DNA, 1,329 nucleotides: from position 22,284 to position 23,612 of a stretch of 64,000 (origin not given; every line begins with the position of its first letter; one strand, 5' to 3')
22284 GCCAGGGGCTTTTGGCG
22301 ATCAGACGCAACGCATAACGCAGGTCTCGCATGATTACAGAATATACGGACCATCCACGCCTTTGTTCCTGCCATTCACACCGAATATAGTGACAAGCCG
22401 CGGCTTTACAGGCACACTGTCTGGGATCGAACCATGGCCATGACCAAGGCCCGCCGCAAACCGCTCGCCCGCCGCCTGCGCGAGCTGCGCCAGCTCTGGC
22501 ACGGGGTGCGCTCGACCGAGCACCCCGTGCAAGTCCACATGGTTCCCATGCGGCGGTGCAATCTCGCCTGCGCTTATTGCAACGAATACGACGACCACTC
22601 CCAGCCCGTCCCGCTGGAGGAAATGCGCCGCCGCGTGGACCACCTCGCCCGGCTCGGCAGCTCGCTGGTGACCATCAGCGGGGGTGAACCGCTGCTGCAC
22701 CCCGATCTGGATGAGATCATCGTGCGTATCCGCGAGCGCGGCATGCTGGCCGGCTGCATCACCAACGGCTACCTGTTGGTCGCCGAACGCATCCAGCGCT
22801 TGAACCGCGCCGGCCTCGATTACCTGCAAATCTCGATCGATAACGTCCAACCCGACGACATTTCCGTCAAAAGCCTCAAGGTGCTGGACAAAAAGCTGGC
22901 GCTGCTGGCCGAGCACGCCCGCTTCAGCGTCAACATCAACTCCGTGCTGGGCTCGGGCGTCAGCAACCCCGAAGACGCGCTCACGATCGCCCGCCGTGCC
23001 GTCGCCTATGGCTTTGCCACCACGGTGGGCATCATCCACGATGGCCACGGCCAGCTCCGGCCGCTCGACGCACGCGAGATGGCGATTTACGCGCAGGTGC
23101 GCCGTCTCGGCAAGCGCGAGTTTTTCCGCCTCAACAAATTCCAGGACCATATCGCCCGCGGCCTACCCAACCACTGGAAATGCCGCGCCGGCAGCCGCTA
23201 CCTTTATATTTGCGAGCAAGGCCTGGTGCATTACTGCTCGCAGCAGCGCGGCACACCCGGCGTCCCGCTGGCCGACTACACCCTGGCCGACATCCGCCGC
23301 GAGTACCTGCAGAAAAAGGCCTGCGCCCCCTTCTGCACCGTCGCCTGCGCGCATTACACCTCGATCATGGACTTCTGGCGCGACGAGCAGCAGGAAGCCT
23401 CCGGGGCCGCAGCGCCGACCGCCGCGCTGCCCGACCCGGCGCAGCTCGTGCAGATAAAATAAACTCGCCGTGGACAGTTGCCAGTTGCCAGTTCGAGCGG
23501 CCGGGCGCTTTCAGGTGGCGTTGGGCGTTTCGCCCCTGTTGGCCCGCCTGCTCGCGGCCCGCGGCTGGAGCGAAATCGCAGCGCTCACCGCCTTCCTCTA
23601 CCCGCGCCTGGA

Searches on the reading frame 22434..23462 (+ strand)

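Call 53: search_protein_families(library=pfam, proteins=[window:22434-23462:+], max_evalue=0.001)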
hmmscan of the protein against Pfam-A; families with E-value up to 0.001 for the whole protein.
window:22434-23462:+ (342 aa): 2 families
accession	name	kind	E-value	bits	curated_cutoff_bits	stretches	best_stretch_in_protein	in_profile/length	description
PF04055.27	Radical_SAM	-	1.5e-23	84.2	29.5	1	36-200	1-147/166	Radical SAM superfamily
PF13353.11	Fer4_12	-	9.8e-05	23.1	22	1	39-136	12-114/137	4Fe-4S single cluster domain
